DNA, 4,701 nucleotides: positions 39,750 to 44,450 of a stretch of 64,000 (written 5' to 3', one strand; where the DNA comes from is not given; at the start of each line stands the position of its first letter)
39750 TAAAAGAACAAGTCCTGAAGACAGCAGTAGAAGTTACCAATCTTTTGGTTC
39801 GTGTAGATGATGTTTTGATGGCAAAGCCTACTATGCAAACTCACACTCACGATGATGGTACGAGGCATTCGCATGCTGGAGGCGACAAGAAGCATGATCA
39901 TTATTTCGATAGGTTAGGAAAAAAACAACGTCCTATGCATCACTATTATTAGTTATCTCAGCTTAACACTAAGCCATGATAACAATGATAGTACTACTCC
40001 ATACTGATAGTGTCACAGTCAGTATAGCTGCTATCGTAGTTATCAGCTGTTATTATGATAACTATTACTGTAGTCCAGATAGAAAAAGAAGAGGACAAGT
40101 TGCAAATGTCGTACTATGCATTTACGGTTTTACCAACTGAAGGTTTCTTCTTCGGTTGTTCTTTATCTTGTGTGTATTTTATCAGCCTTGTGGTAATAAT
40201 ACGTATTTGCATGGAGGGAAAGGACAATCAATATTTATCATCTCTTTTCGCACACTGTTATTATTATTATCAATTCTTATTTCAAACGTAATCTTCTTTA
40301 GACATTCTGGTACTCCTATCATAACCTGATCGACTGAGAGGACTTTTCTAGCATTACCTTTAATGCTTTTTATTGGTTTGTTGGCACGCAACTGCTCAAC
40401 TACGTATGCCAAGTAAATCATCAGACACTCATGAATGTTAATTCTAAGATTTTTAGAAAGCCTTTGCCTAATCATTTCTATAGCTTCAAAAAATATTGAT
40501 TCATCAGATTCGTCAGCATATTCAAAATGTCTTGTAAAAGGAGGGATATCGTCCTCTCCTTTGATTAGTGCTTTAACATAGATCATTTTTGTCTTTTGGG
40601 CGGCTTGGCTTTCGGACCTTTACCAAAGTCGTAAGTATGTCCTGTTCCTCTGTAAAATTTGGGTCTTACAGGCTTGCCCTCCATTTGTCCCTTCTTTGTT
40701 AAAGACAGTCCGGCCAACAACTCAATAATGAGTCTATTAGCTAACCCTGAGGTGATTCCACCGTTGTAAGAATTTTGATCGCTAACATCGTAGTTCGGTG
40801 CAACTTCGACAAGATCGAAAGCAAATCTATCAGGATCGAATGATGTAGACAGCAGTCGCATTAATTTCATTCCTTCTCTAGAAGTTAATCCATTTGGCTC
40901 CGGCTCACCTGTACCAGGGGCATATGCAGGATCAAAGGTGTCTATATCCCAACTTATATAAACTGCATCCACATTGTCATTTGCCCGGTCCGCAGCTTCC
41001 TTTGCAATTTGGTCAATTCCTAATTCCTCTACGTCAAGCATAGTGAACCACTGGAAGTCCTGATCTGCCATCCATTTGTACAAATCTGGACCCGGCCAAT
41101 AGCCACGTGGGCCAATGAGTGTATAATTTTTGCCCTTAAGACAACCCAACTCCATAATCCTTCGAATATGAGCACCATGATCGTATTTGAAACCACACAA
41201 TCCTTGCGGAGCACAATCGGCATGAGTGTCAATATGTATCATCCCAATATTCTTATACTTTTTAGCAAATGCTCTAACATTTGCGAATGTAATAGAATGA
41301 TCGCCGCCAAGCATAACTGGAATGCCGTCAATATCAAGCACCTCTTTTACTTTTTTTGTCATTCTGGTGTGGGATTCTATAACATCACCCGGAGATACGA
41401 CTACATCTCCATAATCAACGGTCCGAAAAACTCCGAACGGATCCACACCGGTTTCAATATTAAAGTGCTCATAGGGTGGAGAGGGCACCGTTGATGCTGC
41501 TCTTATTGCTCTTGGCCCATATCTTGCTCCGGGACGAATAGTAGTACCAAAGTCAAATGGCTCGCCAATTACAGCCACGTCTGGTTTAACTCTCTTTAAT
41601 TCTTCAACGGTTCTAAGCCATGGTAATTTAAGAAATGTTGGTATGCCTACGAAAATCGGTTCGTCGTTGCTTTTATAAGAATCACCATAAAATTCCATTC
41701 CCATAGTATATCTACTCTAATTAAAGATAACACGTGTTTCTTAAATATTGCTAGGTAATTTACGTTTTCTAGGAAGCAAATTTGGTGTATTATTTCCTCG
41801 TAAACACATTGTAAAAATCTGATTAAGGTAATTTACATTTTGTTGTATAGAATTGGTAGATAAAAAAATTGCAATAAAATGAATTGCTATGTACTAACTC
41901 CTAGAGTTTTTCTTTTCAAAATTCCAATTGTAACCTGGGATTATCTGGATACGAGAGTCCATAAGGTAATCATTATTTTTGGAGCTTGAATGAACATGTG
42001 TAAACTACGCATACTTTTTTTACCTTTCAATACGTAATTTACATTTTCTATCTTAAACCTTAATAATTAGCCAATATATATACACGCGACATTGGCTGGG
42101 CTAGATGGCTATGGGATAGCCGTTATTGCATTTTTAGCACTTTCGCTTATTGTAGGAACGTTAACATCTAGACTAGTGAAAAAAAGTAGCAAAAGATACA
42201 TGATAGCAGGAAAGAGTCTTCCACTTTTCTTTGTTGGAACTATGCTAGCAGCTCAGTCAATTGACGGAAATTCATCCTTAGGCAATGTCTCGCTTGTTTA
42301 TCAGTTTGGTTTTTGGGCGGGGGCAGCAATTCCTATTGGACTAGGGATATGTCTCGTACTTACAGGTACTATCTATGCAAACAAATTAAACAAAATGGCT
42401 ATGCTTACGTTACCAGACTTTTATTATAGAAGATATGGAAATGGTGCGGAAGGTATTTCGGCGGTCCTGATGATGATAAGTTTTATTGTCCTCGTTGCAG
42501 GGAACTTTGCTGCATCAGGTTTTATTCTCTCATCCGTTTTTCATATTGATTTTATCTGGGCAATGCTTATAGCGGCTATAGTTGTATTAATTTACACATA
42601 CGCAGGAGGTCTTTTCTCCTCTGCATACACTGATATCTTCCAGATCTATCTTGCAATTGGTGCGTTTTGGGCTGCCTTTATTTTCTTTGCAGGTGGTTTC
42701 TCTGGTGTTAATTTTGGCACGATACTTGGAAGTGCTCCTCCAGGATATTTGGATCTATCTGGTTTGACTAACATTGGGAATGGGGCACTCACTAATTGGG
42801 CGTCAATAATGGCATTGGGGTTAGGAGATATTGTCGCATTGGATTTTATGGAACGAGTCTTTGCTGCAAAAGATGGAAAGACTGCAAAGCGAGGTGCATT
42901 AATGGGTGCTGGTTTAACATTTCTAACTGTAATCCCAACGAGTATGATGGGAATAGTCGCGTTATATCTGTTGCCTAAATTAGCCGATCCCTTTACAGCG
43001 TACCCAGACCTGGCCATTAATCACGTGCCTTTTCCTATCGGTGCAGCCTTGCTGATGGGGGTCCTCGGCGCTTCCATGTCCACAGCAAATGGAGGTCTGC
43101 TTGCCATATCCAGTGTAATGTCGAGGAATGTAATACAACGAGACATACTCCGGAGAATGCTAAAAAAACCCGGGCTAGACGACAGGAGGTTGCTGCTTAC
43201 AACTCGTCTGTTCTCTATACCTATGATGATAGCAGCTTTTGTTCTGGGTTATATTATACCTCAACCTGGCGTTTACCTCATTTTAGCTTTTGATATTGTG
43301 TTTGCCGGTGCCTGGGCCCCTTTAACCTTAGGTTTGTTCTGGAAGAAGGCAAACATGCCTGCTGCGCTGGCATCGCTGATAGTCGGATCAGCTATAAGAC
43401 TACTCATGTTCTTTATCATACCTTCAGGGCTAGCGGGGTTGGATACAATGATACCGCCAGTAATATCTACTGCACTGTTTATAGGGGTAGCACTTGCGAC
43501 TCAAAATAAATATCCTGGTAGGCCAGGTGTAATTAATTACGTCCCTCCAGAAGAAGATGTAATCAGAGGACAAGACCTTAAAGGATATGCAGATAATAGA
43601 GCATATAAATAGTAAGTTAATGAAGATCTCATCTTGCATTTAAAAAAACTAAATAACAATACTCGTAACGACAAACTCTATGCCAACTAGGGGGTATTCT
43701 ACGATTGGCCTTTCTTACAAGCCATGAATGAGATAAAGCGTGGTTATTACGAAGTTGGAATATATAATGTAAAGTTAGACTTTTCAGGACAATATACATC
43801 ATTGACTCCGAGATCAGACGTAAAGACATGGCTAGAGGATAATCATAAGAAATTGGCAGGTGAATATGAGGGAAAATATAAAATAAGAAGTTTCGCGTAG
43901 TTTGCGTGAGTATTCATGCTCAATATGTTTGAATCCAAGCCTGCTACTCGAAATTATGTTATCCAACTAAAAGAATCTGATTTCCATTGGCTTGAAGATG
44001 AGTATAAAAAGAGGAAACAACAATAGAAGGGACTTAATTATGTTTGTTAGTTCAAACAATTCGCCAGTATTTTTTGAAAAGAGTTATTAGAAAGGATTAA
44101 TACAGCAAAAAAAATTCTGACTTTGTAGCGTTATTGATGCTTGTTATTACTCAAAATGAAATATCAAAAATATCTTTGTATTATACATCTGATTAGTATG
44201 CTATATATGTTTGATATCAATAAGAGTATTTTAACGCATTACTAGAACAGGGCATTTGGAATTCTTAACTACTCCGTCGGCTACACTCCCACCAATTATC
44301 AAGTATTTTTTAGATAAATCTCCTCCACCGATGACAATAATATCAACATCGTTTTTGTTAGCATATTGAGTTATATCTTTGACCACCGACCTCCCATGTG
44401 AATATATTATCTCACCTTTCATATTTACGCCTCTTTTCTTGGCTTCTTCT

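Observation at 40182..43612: Arginase-family ureohydrolase translationally coupled to an orphan urease-gamma-like protein, facing an SSS transporter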

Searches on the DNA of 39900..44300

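Call 89: search_rna_families(source=window, start=39900, end=44300, threshold=evalue, max_evalue=1)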
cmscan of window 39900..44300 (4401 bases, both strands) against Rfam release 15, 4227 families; matches with E-value up to 1: 1.
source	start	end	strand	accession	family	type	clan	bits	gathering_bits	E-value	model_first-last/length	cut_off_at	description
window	40419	40530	-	RF01185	snR75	Gene; snRNA; snoRNA; CD-box;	CL00045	20.1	40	0.52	1-88/88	no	Small nucleolar RNA snR75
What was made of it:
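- Tried and rejected: Rfam scan of 39900-44300 found no riboswitch, only a sub-threshold snoRNA hit (call 89).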
